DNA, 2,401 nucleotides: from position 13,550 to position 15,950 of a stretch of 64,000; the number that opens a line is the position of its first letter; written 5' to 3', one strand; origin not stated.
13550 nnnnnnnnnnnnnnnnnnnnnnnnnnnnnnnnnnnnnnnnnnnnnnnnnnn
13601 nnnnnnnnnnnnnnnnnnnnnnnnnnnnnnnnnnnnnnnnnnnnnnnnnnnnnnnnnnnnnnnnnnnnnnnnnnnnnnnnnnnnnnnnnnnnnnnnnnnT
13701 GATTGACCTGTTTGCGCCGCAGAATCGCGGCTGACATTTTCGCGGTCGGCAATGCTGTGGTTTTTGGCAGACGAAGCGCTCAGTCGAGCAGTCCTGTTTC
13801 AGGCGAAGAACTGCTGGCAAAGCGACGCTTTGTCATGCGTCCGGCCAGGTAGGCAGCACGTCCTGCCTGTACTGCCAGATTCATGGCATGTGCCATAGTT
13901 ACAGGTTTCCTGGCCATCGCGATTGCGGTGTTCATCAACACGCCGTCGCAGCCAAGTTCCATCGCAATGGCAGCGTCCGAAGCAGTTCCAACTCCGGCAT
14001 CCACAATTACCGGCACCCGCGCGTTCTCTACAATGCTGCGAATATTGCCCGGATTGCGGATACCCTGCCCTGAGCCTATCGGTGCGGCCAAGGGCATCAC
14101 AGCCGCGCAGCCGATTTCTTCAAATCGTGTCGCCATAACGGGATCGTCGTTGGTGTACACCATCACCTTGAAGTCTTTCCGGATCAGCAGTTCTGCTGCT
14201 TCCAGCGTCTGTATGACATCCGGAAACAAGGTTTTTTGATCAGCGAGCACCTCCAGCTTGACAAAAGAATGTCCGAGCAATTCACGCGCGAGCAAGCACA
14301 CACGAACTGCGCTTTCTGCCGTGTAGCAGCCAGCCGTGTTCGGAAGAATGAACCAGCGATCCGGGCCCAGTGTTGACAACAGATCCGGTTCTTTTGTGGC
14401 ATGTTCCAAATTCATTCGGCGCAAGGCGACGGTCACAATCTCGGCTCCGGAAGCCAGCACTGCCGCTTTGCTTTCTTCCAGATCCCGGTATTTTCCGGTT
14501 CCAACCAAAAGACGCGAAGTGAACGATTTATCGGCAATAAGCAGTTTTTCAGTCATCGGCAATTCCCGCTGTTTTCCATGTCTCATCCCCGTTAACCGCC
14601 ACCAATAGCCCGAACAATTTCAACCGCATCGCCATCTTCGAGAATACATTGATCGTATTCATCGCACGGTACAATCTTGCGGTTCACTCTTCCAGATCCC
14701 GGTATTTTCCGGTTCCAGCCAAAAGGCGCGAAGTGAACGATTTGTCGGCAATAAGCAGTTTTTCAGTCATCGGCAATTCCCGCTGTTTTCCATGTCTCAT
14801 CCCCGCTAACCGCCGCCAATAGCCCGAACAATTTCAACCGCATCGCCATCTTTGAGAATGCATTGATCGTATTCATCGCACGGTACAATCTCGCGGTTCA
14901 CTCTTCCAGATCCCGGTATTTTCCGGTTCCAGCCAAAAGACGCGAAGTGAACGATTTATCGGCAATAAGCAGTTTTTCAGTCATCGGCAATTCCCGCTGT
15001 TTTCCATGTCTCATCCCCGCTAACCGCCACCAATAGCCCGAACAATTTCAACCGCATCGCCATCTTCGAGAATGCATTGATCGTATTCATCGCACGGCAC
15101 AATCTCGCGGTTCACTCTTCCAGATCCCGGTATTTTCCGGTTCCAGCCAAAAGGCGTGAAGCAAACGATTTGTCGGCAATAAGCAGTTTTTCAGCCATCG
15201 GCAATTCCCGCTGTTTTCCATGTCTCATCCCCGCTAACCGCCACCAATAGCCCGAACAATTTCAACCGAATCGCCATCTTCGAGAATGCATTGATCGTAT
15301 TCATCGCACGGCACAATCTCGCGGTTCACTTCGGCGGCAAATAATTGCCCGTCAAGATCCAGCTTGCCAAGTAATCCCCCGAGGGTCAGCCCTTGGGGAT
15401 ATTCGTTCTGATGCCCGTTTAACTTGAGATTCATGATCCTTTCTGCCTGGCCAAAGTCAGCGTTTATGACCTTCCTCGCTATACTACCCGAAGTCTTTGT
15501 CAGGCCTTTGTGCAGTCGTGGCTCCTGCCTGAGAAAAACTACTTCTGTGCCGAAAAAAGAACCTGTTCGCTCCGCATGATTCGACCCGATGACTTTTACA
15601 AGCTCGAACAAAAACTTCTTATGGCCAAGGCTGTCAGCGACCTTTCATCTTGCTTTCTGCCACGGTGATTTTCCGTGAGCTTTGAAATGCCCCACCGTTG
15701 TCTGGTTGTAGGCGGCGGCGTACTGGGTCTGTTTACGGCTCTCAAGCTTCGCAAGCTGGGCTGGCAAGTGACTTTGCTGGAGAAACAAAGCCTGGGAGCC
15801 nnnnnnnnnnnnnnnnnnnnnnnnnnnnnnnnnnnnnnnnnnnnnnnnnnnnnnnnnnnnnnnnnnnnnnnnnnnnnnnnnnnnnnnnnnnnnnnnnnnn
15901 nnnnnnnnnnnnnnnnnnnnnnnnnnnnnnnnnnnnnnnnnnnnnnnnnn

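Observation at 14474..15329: thiS-thiG junction quadruplicated (214 bp x 4) inside an essential biosynthetic operon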

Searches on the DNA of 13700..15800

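Call 26: search_rna_families(source=window, start=13700, end=15800, threshold=evalue, max_evalue=1)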
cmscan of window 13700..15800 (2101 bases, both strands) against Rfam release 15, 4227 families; matches with E-value up to 1: 0.
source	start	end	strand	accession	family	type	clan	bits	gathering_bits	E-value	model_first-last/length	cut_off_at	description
